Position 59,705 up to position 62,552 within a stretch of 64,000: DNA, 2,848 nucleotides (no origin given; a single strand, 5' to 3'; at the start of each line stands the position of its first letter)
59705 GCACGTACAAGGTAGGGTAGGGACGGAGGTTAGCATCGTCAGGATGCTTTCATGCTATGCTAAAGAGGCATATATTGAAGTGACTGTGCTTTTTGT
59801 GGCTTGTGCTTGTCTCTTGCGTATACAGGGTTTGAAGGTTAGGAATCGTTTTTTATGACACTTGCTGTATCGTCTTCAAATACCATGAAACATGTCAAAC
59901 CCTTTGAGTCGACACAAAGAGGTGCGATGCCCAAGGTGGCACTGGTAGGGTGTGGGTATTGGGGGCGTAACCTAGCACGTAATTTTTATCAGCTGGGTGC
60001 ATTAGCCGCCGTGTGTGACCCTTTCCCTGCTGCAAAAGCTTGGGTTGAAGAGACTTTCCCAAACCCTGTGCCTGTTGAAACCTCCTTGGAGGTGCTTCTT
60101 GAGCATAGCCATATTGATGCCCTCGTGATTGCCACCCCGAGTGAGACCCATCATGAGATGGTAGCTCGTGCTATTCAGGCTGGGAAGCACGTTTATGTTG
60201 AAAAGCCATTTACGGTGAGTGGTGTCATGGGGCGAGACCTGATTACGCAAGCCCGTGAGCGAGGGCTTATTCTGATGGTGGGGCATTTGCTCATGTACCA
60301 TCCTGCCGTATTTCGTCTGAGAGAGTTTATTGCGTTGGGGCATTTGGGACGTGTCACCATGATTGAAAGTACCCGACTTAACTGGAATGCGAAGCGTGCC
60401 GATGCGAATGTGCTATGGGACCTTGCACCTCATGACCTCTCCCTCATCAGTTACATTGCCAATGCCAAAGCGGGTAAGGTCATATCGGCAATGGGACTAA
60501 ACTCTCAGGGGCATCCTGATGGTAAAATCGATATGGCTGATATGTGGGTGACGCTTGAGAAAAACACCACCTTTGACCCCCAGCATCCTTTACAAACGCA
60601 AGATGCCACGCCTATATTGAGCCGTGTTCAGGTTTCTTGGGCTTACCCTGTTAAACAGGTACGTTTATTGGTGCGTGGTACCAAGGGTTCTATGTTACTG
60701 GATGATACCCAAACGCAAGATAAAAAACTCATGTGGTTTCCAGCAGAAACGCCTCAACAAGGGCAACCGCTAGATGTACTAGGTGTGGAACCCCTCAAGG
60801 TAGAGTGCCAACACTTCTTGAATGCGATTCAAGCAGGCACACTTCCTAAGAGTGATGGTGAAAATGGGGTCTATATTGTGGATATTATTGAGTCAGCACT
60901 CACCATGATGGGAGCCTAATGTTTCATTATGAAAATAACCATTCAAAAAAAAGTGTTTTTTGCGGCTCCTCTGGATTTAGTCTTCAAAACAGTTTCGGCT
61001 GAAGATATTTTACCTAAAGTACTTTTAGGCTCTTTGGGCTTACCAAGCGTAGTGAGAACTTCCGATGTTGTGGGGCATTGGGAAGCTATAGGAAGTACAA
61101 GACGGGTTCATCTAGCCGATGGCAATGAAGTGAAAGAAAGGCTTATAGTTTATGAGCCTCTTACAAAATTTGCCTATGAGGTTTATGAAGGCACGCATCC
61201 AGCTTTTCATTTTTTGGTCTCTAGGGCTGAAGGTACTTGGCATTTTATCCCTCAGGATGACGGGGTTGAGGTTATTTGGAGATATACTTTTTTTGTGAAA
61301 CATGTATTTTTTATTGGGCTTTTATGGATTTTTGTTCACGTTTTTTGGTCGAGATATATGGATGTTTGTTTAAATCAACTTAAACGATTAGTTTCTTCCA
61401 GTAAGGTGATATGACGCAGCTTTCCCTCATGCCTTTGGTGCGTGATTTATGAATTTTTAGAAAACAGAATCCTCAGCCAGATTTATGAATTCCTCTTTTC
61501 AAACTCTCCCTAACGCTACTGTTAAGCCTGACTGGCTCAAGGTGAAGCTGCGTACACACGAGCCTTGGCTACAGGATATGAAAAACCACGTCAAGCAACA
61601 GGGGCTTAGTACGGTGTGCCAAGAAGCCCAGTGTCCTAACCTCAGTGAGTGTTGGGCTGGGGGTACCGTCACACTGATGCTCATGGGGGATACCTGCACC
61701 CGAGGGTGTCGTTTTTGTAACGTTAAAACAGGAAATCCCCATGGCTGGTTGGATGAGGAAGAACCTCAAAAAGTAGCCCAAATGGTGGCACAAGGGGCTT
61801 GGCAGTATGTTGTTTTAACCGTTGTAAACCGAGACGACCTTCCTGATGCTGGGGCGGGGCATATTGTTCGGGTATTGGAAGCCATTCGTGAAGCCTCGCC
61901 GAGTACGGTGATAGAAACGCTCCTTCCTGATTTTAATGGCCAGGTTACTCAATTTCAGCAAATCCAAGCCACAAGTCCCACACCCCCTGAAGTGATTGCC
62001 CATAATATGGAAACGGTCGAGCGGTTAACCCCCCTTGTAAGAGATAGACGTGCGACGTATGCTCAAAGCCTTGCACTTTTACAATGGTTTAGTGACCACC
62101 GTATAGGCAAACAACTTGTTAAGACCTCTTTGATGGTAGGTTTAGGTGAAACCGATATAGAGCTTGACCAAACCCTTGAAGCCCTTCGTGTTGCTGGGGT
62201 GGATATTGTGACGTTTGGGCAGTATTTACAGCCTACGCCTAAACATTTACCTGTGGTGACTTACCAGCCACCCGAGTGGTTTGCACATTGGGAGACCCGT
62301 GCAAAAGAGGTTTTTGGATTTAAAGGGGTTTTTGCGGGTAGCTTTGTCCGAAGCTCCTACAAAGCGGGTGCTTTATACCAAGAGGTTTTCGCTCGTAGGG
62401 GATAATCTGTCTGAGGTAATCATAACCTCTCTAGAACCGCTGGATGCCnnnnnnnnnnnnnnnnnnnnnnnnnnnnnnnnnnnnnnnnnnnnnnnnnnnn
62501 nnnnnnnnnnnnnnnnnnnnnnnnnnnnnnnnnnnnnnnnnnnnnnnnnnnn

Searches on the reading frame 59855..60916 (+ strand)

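Call 32: search_protein_families(library=pfam, proteins=[window:59855-60916:+], max_evalue=0.01)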
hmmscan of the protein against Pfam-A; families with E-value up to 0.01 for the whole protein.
window:59855-60916:+ (354 aa): 5 families
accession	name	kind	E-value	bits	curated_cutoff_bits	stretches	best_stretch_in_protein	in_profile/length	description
PF01408.29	GFO_IDH_MocA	-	2.2e-22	80.4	24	1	27-144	2-120/120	Oxidoreductase family, NAD-binding Rossmann fold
PF22725.1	GFO_IDH_MocA_C3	-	1.3e-08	35.3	27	1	154-280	3-123/124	GFO/IDH/MocA C-terminal domain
PF02894.22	GFO_IDH_MocA_C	-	0.0011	19.3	22.9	0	157-348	2-206/218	Oxidoreductase family, C-terminal alpha/beta domain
PF03447.22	NAD_binding_3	-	0.0013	19.9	24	1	66-135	38-108/116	Homoserine dehydrogenase, NAD binding domain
PF02826.25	2-Hacid_dh_C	-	0.0052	16.6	25.1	1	26-109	37-116/178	D-isomer specific 2-hydroxyacid dehydrogenase, NAD binding domain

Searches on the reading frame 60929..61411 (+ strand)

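Call 32: search_protein_families(library=pfam, proteins=[window:60929-61411:+], max_evalue=0.01)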
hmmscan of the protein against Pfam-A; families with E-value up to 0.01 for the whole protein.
window:60929-61411:+ (161 aa): 1 family
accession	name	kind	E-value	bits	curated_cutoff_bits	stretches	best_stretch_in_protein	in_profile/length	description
PF10604.15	Polyketide_cyc2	-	2.2e-10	41.4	27.4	1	3-155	2-141/142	Polyketide cyclase / dehydrase and lipid transport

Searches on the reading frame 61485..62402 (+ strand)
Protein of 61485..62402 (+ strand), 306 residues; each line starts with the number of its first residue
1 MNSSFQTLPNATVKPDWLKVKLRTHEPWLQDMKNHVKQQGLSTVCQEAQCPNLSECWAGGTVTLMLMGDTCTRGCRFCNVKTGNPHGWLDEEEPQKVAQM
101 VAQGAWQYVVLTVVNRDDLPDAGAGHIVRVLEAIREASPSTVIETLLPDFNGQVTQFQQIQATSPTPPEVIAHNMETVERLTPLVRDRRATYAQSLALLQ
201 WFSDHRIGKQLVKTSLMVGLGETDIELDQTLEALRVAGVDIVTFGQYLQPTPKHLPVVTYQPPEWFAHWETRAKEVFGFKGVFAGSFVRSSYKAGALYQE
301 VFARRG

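Call 32: search_protein_families(library=pfam, proteins=[window:61485-62402:+], max_evalue=0.01)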
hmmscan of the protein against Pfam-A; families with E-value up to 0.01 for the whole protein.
window:61485-62402:+ (306 aa): 1 family
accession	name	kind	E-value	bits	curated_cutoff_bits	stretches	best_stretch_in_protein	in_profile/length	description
PF04055.27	Radical_SAM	-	5.9e-14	53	29.5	1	67-233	3-165/166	Radical SAM superfamily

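Call 35: search_protein_families(library=ncbifam, proteins=[window:61485-62402:+], max_evalue=1)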
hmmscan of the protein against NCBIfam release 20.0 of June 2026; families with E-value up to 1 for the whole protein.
window:61485-62402:+ (306 aa): 9 families
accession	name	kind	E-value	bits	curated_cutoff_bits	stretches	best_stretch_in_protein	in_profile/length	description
NF004019.1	PRK05481.1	subfamily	2.4e-102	342.1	203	1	14-302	1-281/286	lipoyl synthase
TIGR00510.1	lipA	equivalog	1.4e-99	333.2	310.25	1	11-301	14-297/302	lipoyl synthase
NF009544.0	PRK12928.1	subfamily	3e-96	322.2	210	1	10-299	16-298/300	lipoyl synthase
NF053790.1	LplA_LipA_fuse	exception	1.1e-93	314.9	800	1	10-294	329-603/606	bifunctional lipoate--protein ligase/lipoyl synthase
NF053743.1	LipS2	equivalog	0.0013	18.2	270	1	64-244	27-200/292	LipS2 family lipoyl synthase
TIGR00423.1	TIGR00423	subfamily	0.0025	17.1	260.25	1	69-148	13-92/310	CofH family radical SAM protein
TIGR04043.1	rSAM_MSMEG_0568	hypoth_equivalog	0.039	12.9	303.7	1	72-239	122-290/354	MSMEG_0568 family radical SAM protein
TIGR03551.1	F420_cofH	equivalog_domain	0.075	11.9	374.1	1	67-146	45-124/345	5-amino-6-(D-ribitylamino)uracil--L-tyrosine 4-hydroxyphenyl transferase CofH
NF004884.0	PRK06245.1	equivalog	0.086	11.7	209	1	67-235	21-195/340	7,8-didemethyl-8-hydroxy-5-deazariboflavin synthase subunit CofG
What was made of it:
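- On Radical-SAM-modified RiPP precursors (cyclophane/triceptide, sactipeptide, etc.): The only radical-SAM protein in the vicinity (61485..62405) is lipoyl synthase, matching TIGR00510 at 333 bits against a cut-off of 310 (call 35).
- The only radical-SAM gene (61485..62405) is lipoyl synthase, at 342 bits to the NCBIfam lipoyl synthase model NF004019 (PRK05481) (call 35).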
